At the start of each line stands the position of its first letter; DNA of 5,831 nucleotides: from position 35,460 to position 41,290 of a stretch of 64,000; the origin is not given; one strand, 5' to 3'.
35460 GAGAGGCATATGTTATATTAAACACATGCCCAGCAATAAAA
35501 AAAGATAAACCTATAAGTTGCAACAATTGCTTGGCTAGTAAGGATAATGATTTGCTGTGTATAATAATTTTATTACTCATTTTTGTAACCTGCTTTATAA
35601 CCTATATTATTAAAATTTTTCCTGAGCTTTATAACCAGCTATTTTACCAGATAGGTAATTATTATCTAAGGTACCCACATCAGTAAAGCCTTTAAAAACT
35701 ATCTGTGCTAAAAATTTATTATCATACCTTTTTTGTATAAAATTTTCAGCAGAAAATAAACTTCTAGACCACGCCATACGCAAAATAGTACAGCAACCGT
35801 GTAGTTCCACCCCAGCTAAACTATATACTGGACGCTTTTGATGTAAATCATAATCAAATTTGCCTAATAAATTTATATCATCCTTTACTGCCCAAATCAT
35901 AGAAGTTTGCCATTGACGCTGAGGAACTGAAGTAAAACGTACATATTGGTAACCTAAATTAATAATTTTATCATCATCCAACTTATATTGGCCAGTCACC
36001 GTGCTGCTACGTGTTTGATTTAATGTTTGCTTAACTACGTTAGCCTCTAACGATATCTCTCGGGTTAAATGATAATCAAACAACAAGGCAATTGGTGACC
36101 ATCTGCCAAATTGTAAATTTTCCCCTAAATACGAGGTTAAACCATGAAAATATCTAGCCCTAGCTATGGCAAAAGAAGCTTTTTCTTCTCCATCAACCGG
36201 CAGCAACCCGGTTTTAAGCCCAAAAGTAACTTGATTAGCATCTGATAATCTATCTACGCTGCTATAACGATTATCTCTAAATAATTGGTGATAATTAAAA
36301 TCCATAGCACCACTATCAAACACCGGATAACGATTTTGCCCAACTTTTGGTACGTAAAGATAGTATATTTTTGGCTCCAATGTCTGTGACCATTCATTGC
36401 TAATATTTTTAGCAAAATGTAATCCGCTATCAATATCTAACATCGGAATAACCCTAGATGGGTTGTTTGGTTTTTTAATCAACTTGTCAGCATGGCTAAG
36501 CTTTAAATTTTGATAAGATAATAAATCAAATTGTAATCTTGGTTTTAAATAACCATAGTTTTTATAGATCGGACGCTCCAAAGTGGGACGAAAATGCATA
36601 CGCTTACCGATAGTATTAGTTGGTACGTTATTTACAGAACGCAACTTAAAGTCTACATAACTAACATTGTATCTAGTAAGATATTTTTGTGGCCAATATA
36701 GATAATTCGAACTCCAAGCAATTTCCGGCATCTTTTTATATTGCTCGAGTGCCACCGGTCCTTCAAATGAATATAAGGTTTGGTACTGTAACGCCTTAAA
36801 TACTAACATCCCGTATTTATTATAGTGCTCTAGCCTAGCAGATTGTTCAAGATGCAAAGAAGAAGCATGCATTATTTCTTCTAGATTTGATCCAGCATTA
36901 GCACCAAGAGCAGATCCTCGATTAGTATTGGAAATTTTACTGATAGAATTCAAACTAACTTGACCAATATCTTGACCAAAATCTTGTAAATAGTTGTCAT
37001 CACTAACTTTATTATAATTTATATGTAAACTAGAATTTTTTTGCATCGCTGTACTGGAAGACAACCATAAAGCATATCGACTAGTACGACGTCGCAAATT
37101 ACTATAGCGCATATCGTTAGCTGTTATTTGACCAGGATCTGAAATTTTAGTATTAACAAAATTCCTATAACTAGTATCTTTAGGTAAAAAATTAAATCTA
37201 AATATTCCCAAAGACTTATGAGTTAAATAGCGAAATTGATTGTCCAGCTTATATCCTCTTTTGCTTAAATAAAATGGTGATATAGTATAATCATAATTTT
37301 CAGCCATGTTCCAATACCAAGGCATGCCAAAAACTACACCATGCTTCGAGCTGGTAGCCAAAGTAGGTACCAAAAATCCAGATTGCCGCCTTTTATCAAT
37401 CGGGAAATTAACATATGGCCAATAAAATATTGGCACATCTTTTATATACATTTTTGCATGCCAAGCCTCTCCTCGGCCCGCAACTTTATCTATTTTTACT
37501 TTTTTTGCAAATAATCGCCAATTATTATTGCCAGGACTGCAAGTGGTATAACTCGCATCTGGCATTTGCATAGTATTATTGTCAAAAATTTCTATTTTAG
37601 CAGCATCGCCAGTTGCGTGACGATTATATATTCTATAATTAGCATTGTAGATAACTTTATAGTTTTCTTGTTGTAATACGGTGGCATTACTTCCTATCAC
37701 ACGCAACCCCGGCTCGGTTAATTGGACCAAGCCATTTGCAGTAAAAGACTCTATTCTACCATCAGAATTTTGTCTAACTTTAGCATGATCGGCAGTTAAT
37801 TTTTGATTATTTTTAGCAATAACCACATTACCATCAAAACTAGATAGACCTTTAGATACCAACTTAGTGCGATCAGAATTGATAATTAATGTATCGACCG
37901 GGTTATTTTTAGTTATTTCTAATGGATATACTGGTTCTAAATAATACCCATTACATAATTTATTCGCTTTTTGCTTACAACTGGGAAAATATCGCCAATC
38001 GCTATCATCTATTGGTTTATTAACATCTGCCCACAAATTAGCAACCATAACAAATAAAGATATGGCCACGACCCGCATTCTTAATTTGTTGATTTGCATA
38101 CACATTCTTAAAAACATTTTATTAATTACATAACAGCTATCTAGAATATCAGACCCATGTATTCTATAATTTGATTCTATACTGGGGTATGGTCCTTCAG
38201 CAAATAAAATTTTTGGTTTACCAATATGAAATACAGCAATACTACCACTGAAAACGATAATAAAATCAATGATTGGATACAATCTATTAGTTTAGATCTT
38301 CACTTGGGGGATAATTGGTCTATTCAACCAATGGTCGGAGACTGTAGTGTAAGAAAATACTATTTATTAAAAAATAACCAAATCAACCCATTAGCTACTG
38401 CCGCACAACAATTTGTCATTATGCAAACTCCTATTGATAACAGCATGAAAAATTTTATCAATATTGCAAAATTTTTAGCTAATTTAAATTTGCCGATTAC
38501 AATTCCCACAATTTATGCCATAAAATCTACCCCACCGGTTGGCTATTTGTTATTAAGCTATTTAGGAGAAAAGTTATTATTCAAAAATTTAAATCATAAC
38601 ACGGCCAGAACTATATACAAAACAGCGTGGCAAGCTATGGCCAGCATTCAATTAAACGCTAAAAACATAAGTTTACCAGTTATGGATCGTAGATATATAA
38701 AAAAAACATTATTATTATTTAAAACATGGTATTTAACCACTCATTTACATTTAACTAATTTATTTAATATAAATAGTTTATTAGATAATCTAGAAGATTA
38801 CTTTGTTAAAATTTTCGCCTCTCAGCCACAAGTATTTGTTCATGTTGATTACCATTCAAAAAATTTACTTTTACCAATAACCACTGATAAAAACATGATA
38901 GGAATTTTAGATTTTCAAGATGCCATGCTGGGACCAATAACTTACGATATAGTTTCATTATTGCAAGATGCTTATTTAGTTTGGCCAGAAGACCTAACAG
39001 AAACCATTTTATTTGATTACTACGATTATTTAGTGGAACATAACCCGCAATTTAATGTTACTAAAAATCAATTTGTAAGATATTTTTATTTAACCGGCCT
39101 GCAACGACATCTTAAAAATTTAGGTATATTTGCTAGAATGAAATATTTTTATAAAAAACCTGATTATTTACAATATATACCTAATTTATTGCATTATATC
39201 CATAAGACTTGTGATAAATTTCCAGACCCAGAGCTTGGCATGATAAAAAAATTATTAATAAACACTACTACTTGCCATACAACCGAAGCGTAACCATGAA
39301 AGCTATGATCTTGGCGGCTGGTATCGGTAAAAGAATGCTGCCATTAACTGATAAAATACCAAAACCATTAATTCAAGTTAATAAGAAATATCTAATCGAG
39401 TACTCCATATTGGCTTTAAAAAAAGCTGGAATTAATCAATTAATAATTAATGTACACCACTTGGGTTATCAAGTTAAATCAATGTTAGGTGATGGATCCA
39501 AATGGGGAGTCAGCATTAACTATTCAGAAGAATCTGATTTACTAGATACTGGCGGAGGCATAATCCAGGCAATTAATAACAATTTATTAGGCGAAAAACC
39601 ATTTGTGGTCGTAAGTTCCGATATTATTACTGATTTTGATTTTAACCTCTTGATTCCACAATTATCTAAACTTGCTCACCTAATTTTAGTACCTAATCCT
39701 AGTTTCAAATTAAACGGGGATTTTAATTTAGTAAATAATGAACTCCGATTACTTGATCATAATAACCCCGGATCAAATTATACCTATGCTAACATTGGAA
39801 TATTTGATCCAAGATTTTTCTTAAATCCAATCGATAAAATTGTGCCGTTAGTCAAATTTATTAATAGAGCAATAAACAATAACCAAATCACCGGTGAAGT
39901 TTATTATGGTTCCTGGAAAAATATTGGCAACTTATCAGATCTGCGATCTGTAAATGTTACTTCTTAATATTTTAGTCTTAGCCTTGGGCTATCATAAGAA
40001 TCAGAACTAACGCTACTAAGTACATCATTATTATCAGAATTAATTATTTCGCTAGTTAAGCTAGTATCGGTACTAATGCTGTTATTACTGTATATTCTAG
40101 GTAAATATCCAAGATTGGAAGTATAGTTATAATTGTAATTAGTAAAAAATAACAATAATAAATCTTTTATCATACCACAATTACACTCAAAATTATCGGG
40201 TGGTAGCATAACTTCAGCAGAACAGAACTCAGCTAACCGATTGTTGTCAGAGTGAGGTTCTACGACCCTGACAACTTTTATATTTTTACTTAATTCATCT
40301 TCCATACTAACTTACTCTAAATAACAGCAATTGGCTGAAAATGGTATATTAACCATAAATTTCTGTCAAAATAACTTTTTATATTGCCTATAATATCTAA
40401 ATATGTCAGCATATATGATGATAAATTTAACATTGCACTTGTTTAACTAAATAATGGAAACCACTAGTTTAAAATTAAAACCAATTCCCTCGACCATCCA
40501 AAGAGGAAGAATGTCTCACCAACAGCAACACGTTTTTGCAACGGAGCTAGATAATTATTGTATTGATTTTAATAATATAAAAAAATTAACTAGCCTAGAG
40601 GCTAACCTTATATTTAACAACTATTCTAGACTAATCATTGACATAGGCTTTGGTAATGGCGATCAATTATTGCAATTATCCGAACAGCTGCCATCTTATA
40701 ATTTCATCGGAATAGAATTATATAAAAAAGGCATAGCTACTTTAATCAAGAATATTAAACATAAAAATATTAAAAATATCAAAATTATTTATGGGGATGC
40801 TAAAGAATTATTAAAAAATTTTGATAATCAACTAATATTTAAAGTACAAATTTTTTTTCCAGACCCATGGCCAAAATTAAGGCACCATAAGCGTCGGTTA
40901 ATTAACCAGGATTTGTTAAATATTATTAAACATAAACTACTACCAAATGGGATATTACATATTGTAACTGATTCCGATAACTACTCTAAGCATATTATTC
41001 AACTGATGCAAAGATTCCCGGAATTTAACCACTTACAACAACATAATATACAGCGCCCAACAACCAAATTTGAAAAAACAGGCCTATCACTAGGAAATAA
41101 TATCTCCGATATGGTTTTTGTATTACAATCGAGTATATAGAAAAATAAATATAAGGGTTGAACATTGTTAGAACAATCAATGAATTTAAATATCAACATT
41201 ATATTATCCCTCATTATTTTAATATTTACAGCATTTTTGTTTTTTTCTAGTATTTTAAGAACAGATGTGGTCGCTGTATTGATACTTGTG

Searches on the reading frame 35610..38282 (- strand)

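Call 43: search_protein_families(library=pfam, proteins=[window:35610-38282:-], max_evalue=0.00001)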
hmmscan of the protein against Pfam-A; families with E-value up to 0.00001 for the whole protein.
window:35610-38282:- (890 aa): 2 families
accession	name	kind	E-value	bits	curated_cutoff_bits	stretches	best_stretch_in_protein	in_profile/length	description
PF04453.20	LptD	-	2.5e-61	208.5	22.4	1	401-797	2-378/384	LPS transport system D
PF03968.19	LptD_N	-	5.5e-09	36.7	20.4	1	134-267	2-110/113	LptA/(LptD N-terminal domain) LPS transport protein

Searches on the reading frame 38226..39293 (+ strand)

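Call 43: search_protein_families(library=pfam, proteins=[window:38226-39293:+], max_evalue=0.00001)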
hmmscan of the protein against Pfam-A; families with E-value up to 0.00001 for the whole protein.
window:38226-39293:+ (355 aa): 1 family
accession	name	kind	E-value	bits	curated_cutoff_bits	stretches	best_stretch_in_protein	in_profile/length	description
PF01636.29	APH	-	2e-21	77.3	23.2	1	37-259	6-219/239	Phosphotransferase enzyme family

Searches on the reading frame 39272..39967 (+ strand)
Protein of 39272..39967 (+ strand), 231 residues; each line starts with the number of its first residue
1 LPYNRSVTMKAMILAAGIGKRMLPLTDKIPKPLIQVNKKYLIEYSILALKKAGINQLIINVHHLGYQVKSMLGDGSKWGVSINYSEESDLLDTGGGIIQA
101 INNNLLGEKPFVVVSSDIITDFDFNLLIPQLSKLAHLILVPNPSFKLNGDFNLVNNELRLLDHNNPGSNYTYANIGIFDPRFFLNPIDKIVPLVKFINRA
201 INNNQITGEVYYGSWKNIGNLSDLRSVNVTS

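Call 43: search_protein_families(library=pfam, proteins=[window:39272-39967:+], max_evalue=0.00001)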
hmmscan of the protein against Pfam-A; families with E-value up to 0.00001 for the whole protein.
window:39272-39967:+ (231 aa): 2 families
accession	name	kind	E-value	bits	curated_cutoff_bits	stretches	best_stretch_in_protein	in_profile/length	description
PF00483.29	NTP_transferase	-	6.3e-23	82.1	21.2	1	10-136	1-129/245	Nucleotidyl transferase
PF12804.13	NTP_transf_3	-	8.9e-09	36.2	27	1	11-119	1-97/160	MobA-like NTP transferase domain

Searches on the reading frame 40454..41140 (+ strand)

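Call 26: search_protein_families(library=pfam, proteins=[window:40454-41140:+], max_evalue=0.001)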
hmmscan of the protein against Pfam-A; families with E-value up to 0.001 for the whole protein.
window:40454-41140:+ (228 aa): 5 families
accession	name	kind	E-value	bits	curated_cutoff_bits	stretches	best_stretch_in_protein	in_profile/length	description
PF02390.23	Methyltransf_4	-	7.4e-48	162.7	24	1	60-219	4-172/173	Putative methyltransferase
PF13847.12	Methyltransf_31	-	1.8e-07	31.4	27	1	61-174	7-113/145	Methyltransferase domain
PF13649.12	Methyltransf_25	-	2.7e-06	28.4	27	1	61-128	1-70/97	Methyltransferase domain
PF09445.16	Methyltransf_15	-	3.6e-05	23.8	22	1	59-208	2-146/165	RNA cap guanine-N2 methyltransferase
PF05175.20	MTS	-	0.00035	20.7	23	1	55-196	29-162/170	Methyltransferase small domain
